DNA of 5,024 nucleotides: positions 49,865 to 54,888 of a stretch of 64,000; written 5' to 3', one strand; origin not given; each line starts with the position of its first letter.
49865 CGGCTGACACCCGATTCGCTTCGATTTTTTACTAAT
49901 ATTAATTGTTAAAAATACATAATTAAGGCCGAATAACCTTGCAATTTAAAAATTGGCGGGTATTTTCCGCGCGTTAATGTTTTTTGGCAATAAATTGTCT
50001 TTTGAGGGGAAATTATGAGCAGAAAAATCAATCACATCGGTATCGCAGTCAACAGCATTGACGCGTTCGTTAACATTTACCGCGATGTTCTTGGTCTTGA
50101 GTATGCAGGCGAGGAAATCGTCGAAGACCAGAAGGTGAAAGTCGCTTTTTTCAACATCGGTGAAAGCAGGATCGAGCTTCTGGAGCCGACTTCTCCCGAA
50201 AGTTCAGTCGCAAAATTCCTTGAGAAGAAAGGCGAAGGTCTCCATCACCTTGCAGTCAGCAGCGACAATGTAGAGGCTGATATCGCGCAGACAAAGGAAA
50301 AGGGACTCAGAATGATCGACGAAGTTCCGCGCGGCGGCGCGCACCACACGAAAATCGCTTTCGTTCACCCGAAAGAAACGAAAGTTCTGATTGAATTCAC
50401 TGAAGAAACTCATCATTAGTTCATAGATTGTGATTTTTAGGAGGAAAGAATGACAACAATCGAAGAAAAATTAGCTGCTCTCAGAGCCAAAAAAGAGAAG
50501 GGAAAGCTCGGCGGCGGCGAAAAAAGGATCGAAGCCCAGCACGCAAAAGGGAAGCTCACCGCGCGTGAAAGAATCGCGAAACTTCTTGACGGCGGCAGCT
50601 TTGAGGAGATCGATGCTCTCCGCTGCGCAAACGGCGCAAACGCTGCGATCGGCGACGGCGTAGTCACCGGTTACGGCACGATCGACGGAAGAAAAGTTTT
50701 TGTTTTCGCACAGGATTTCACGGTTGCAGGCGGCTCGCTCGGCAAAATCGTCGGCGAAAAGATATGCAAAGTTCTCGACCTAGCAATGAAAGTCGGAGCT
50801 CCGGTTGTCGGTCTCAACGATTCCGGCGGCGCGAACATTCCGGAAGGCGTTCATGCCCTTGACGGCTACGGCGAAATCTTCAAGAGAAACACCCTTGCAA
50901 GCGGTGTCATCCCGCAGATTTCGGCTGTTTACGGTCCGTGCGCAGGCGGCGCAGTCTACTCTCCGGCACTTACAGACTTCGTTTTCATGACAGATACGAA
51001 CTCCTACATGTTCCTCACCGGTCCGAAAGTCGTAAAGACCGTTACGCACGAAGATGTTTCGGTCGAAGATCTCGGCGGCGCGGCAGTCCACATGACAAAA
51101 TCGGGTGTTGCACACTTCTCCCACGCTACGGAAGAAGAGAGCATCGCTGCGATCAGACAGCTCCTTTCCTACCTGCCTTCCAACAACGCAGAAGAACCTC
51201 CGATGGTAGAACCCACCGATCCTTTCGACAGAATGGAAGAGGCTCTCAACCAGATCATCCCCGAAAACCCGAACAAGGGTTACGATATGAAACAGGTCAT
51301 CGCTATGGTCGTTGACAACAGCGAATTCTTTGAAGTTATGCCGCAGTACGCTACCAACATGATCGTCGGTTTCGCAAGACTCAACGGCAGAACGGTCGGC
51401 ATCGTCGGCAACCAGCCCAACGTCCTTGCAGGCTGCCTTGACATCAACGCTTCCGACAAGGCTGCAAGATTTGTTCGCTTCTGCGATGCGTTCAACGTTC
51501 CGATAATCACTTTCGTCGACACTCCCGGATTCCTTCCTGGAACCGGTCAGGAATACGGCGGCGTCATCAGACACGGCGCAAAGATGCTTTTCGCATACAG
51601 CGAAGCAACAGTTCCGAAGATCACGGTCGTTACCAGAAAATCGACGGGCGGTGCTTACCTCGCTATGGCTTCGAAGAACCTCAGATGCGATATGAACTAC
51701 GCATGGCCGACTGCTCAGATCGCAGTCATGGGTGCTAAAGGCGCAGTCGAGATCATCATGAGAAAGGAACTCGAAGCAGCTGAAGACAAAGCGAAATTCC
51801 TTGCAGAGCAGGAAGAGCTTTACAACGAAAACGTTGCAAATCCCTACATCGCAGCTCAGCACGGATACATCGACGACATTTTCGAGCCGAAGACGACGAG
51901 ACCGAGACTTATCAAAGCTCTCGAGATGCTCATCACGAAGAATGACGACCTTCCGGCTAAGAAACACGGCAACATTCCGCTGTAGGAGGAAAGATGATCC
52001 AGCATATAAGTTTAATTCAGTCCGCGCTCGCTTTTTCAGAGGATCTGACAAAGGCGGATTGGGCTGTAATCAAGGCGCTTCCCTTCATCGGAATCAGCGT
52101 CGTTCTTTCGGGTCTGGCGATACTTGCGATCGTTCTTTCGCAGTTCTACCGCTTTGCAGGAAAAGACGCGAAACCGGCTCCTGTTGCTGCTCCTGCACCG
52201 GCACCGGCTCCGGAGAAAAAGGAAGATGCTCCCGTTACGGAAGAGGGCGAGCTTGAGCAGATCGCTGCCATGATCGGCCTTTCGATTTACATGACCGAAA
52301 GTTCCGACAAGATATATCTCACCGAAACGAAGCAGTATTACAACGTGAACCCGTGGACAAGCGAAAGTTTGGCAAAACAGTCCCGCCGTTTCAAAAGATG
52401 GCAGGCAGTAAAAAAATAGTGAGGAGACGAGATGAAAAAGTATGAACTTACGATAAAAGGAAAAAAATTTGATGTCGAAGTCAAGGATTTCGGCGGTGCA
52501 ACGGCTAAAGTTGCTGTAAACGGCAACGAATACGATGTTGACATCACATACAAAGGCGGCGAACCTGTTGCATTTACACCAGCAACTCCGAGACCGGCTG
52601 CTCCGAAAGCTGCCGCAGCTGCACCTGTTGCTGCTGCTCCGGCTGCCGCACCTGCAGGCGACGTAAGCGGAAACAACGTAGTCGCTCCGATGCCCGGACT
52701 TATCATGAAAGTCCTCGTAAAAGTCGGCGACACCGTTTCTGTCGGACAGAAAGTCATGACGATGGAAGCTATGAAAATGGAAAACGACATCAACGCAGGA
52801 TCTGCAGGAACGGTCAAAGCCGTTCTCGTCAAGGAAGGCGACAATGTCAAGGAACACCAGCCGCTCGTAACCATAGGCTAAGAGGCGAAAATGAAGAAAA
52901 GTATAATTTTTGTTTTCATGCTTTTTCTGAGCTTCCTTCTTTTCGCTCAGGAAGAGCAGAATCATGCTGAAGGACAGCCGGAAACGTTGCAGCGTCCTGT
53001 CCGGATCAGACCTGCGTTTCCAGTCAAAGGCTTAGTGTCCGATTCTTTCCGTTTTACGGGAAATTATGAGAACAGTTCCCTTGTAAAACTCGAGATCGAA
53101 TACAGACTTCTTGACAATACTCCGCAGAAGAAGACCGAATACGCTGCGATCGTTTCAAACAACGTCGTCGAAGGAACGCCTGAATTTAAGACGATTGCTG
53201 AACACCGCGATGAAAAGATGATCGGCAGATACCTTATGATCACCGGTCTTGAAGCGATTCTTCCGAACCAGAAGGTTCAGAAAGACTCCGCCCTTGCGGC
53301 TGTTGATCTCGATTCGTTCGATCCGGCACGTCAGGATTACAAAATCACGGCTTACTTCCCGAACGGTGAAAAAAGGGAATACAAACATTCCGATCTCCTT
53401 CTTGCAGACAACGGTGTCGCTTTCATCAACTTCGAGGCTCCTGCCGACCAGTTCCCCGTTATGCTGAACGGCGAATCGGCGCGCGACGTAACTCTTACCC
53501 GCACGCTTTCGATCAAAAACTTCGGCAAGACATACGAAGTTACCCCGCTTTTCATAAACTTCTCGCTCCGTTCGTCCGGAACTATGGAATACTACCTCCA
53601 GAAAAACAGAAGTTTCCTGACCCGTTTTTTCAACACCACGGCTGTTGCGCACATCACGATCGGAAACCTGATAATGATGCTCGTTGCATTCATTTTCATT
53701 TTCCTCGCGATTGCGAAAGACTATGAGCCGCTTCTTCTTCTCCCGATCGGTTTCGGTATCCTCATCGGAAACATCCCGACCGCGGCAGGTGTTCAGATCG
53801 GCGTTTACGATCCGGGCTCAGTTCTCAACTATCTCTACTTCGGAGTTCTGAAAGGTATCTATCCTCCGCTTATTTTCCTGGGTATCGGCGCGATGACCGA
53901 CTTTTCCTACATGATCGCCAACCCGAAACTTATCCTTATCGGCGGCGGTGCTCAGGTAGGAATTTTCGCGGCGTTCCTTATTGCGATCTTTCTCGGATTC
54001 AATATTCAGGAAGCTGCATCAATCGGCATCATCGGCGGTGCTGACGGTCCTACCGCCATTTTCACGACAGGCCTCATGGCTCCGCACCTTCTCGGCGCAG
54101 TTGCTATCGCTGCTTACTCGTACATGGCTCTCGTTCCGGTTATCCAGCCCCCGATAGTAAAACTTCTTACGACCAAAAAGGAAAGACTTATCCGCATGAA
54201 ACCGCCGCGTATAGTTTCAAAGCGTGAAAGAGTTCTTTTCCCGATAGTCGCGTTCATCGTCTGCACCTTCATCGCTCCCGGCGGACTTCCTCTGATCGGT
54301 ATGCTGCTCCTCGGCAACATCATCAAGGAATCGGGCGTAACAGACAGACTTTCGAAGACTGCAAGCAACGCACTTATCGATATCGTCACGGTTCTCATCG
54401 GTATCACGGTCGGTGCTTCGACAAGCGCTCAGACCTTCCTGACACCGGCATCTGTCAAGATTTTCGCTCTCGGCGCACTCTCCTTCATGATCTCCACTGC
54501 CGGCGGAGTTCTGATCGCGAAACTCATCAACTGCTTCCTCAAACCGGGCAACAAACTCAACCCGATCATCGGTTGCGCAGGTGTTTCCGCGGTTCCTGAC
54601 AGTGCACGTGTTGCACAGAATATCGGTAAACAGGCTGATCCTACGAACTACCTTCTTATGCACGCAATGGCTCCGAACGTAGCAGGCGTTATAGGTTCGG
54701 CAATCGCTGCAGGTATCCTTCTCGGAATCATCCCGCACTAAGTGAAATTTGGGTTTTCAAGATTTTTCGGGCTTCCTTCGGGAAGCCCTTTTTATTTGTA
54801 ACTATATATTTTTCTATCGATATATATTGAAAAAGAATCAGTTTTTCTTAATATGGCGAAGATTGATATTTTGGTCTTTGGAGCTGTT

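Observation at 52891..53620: Na+-pump decarboxylase beta subunit carries an unexplained ~240-aa exported domain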

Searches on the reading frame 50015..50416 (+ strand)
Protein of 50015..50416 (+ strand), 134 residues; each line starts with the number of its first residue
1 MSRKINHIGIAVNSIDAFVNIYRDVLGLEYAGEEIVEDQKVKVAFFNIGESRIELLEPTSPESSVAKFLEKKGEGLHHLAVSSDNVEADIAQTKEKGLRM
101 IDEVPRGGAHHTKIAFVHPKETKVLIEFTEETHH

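Call 4: search_protein_families(library=pfam, proteins=[window:50015-50416:+], max_evalue=0.01)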
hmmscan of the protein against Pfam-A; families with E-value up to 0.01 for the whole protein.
window:50015-50416:+ (134 aa): 3 families
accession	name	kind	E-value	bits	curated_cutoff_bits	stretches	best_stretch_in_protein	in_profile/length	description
PF13669.12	Glyoxalase_4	-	4.2e-24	85.4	27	1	6-116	1-109/109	Glyoxalase/Bleomycin resistance protein/Dioxygenase superfamily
PF00903.31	Glyoxalase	-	4.4e-19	69.5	20.6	1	4-117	1-112/121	Glyoxalase/Bleomycin resistance protein/Dioxygenase superfamily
PF13468.12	Glyoxalase_3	-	2.2e-06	28.3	25.1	1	6-116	2-119/176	Glyoxalase-like domain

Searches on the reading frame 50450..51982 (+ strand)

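Call 4: search_protein_families(library=pfam, proteins=[window:50450-51982:+], max_evalue=0.01)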
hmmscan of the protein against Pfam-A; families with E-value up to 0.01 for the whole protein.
window:50450-51982:+ (511 aa): 3 families
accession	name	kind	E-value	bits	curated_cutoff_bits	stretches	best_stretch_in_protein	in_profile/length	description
PF01039.27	Carboxyl_trans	-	3.4e-195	649.8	22.3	1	30-509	2-493/493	Carboxyl transferase domain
PF03255.19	ACCA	-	1.5e-15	57.6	23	1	304-451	94-244/310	Acetyl co-enzyme A carboxylase carboxyltransferase-like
PF06833.16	MdcE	-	1.3e-05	25.5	32.7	1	349-450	27-127/196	Malonate decarboxylase gamma subunit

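Call 8: search_protein_families(library=ncbifam, proteins=[window:50450-51982:+], max_evalue=0.01)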
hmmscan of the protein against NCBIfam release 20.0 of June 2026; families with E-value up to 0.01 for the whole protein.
window:50450-51982:+ (511 aa): 9 families
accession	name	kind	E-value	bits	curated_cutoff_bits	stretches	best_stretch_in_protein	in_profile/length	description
TIGR01117.1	mmdA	subfamily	3.6e-237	788.2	998.8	1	6-511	1-512/512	methylmalonyl-CoA decarboxylase subunit alpha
TIGR00515.1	accD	equivalog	2.7e-21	76.2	317.45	1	65-203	104-243/285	acetyl-CoA carboxylase, carboxyltransferase subunit beta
TIGR03133.1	malonate_beta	equivalog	2e-18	66.6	278.15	1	36-198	6-182/274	biotin-independent malonate decarboxylase subunit beta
NF005530.0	PRK07189.1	equivalog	3.5e-18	65.7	228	1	35-197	15-191/303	biotin-independent malonate decarboxylase subunit beta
NF041504.1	AccA_sub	subfamily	7.1e-17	61.6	300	2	304-463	41-204/257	carboxyltransferase subunit alpha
TIGR00513.1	accA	equivalog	9.1e-14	51.6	319.3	1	272-417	65-219/321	acetyl-CoA carboxylase carboxyl transferase subunit alpha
NF004344.0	PRK05724.1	equivalog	1.1e-13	51.1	357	1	304-449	98-246/319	acetyl-CoA carboxylase carboxyltransferase subunit alpha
NF008971.0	PRK12319.1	equivalog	3.3e-13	49.8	406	1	304-494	45-237/256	acetyl-CoA carboxylase carboxyl transferase subunit alpha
TIGR03134.1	malonate_gamma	equivalog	2.6e-10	40.2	237.15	1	280-447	2-179/258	biotin-independent malonate decarboxylase subunit gamma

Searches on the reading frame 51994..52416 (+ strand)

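Call 4: search_protein_families(library=pfam, proteins=[window:51994-52416:+], max_evalue=0.01)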
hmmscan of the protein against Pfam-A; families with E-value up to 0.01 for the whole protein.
window:51994-52416:+ (141 aa): 1 family
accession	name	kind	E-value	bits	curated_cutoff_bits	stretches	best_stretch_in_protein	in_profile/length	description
PF04277.18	OAD_gamma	-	6.5e-08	33.6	27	1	31-93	8-67/76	Oxaloacetate decarboxylase, gamma chain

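Call 8: search_protein_families(library=ncbifam, proteins=[window:51994-52416:+], max_evalue=0.01)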
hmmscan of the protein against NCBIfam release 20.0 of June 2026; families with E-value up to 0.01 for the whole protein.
window:51994-52416:+ (141 aa): 1 family
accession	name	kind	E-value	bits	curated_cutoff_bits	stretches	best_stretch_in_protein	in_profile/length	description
NF047902.1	MmDecMmdD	equivalog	8.5e-06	26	150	1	32-107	16-90/112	methylmalonyl-CoA decarboxylase subunit delta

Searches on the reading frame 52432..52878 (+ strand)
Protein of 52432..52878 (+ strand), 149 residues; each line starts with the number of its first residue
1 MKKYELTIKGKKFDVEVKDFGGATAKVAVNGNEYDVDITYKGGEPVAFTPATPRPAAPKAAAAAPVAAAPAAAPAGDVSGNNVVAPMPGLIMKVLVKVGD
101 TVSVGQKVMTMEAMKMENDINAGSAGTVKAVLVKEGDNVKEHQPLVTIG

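Call 4: search_protein_families(library=pfam, proteins=[window:52432-52878:+], max_evalue=0.01)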
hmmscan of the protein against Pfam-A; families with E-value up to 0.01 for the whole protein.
window:52432-52878:+ (149 aa): 7 families
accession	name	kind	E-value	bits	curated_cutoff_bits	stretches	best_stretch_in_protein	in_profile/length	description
PF00364.28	Biotin_lipoyl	-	3.9e-20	71.9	22.1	1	82-148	2-73/73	Biotin-requiring enzyme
PF13533.13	Biotin_lipoyl_2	-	1.2e-08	35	29.8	1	120-148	3-31/32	Biotin-lipoyl like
PF13437.12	HlyD_3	-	4.5e-06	27.8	22.2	0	83-113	2-32/106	HlyD family secretion protein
PF13375.12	RnfC_N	-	2.6e-05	24.6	25.6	1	90-133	40-82/101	RnfC Barrel sandwich hybrid domain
PF16576.10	HlyD_D23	-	0.00095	18.9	30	0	83-112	111-140/214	Barrel-sandwich domain of CusB or HlyD membrane-fusion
PF05896.17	NQRA_N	-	0.0043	17.7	25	0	87-131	35-78/94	NqrA N-terminal barrel-sandwich hybrid domain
PF00358.26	PTS_EIIA_1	-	0.0077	16.4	27.2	0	89-118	81-110/127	phosphoenolpyruvate-dependent sugar phosphotransferase system, EIIA 1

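Call 8: search_protein_families(library=ncbifam, proteins=[window:52432-52878:+], max_evalue=0.01)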
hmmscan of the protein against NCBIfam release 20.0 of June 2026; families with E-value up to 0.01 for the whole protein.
window:52432-52878:+ (149 aa): 27 families (the best 25 are shown)
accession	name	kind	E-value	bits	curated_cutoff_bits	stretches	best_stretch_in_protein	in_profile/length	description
NF004173.0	PRK05641.1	equivalog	6.4e-34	117.7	199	1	3-149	3-153/153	putative acetyl-CoA carboxylase biotin carboxyl carrier protein subunit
NF005117.0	PRK06549.1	equivalog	4.1e-28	98.6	159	1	26-148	6-129/130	acetyl-CoA carboxylase biotin carboxyl carrier protein subunit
NF006761.0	PRK09282.1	domain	2.7e-22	79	402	1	22-148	464-589/591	pyruvate carboxylase subunit B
NF010643.0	PRK14040.1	subfamily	1.6e-21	76.4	892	1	19-148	476-594/595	oxaloacetate decarboxylase subunit alpha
NF047903.1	MmDecMmdC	equivalog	3.9e-18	66.2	200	1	26-149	5-132/132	methylmalonyl-CoA decarboxylase subunit gamma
TIGR01108.1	oadA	equivalog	2e-17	62.9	756.5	1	24-143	474-580/582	sodium-extruding oxaloacetate decarboxylase subunit alpha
NF009554.0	PRK12999.1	equivalog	4.8e-17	61.1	965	1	72-148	1069-1145/1147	pyruvate carboxylase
NF006079.0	PRK08225.1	equivalog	1.2e-16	60.5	95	1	82-148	3-69/70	acetyl-CoA carboxylase biotin carboxyl carrier protein subunit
TIGR01235.1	pyruv_carbox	equivalog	6.6e-16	57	1114.45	1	79-148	1073-1142/1143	pyruvate carboxylase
TIGR00531.1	BCCP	equivalog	7.6e-15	55.7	115.2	1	50-148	47-154/156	acetyl-CoA carboxylase biotin carboxyl carrier protein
TIGR02712.1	urea_carbox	equivalog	3.3e-14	51.6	1303.85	1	75-148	1127-1200/1201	urea carboxylase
TIGR01348.1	PDHac_trf_long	equivalog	3.2e-12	45.8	552.1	1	47-143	124-223/587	dihydrolipoyllysine-residue acetyltransferase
NF004547.1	PRK05889.1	equivalog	9.2e-12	45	75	1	82-143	4-65/71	biotin/lipoyl-binding carrier protein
NF008814.0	PRK11854.1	equivalog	1.2e-11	43.8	722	1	8-141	141-273/637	pyruvate dehydrogenase complex dihydrolipoyllysine-residue acetyltransferase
NF010645.0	PRK14042.1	equivalog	1e-10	41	1182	1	81-147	526-592/596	pyruvate carboxylase subunit B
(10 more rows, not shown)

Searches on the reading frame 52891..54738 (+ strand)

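Call 4: search_protein_families(library=pfam, proteins=[window:52891-54738:+], max_evalue=0.01)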
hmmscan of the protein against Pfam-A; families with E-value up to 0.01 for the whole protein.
window:52891-54738:+ (616 aa): 1 family
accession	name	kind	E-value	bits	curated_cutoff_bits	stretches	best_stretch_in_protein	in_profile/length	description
PF03977.18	OAD_beta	-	7.1e-148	492.7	31.6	1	259-613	2-348/349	Na+-transporting oxaloacetate decarboxylase beta subunit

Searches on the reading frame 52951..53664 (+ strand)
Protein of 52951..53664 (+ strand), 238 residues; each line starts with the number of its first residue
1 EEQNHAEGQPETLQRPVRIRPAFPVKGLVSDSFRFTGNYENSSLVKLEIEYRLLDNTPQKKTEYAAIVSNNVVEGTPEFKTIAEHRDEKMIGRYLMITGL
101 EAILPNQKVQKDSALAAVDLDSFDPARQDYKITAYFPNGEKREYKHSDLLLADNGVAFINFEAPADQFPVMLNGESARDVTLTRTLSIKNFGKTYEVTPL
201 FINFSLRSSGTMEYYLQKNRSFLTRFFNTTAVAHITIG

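Call 10: search_protein_representatives(protein=window:52951-53664:+)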
Query: 238 residues. Proteins with E-value up to 0.001 (for the whole library): 3; up to 1e-10: 2; up to 1e-30: 2. The best 3 are listed.
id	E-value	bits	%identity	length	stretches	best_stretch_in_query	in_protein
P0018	8.0e-62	225.0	79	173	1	5-139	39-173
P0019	1.9e-43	164.9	47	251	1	31-238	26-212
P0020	2.7e-05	40.2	44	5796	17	150-183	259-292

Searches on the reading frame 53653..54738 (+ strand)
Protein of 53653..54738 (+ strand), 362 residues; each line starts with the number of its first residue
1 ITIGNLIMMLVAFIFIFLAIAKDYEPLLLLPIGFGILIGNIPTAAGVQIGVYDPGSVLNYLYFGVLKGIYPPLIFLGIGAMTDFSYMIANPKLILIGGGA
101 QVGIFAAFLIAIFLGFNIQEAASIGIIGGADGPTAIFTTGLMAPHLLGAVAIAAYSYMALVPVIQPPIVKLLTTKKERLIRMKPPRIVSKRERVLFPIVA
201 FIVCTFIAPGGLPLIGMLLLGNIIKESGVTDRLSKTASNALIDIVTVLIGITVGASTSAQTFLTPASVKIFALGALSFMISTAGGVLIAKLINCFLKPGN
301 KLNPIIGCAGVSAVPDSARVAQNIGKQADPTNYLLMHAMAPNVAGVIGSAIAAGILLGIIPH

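Call 93: search_solved_structures(query=window:53653-54738:+, max_evalue=0.00001, show_alignments=1)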
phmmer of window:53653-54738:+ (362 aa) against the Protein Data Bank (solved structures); distinct sequences matched with E-value up to 0.00001: 1.
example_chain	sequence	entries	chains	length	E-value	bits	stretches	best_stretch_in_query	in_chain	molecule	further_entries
6iva_A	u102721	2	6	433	1e-107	363.7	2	47-358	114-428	Oxaloacetate decarboxylase beta chain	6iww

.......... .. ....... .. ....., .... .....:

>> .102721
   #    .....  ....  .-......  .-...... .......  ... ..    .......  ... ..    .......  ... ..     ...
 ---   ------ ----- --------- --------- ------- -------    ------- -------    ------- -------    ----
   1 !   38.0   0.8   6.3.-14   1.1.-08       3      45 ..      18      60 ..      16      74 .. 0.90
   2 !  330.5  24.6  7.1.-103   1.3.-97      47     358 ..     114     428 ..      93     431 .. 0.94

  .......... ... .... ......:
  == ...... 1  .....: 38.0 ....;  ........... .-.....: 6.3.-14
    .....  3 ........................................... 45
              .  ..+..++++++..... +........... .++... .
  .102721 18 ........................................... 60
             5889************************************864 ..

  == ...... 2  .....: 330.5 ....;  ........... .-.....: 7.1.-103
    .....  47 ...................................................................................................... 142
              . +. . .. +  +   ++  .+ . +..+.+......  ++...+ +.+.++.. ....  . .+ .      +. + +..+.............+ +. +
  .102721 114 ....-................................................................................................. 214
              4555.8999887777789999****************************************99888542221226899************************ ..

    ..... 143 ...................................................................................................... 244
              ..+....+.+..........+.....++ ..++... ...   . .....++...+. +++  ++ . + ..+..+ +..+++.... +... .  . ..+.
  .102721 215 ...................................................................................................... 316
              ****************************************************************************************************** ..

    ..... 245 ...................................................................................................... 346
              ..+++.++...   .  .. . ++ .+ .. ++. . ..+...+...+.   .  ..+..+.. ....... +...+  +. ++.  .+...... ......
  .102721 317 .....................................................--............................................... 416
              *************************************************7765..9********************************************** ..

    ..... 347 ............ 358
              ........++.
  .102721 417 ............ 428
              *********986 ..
